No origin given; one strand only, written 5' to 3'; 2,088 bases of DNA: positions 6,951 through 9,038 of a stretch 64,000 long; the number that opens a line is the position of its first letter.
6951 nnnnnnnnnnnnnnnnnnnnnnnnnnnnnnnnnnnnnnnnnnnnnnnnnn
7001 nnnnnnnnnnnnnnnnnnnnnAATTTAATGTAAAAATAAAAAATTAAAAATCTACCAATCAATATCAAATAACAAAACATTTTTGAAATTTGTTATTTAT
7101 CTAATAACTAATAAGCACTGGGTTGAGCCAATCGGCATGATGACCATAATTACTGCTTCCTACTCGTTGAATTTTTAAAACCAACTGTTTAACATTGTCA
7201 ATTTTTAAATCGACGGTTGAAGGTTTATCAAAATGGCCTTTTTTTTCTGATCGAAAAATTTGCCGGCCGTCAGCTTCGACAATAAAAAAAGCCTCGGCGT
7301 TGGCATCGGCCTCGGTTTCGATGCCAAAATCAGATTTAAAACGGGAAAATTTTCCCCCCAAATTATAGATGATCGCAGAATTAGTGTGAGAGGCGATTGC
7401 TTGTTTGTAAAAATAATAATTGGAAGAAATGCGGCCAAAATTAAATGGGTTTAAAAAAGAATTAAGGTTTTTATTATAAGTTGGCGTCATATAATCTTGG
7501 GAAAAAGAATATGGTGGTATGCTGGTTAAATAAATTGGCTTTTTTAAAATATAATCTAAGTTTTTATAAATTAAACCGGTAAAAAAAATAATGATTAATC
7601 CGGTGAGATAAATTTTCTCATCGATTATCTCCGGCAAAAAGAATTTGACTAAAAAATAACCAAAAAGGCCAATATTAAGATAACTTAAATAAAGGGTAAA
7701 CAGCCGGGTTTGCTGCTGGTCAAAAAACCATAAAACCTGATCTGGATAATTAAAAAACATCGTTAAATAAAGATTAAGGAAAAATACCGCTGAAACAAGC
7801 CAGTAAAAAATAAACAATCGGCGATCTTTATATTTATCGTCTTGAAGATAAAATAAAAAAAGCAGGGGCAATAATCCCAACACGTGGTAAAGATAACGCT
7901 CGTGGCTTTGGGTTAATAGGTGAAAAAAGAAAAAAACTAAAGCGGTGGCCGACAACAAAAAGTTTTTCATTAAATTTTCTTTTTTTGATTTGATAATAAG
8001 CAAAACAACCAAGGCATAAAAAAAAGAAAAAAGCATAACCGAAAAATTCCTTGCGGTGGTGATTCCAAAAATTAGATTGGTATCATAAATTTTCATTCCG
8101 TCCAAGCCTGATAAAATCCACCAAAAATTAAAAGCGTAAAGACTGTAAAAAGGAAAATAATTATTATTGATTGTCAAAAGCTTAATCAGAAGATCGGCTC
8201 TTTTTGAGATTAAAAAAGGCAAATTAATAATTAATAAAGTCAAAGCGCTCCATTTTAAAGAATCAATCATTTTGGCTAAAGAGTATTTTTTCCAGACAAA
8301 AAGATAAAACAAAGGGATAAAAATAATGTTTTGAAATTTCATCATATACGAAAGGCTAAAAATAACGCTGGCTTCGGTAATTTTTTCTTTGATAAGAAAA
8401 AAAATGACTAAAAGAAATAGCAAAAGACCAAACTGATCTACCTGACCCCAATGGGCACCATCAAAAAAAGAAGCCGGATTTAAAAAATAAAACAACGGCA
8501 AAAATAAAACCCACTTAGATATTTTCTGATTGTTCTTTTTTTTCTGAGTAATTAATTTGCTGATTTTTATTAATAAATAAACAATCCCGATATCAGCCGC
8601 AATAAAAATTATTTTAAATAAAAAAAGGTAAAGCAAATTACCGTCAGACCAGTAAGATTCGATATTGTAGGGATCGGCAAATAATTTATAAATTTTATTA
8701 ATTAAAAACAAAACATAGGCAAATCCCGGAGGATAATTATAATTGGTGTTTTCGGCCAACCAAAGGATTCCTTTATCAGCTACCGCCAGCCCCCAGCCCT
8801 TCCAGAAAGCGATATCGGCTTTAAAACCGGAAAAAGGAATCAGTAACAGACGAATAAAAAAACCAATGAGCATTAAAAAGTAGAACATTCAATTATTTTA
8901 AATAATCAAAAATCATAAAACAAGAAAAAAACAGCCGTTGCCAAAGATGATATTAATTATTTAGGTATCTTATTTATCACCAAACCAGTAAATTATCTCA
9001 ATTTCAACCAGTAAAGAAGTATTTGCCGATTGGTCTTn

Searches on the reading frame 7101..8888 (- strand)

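Call 77: search_protein_families(library=pfam, proteins=[window:7101-8888:-], max_evalue=0.00001)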
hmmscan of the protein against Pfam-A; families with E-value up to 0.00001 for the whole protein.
window:7101-8888:- (595 aa): 1 family
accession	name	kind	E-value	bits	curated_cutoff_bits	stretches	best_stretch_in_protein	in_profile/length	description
PF08305.17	NPCBM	-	3e-20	73.1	23.9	1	452-592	3-136/137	NPCBM/NEW2 domain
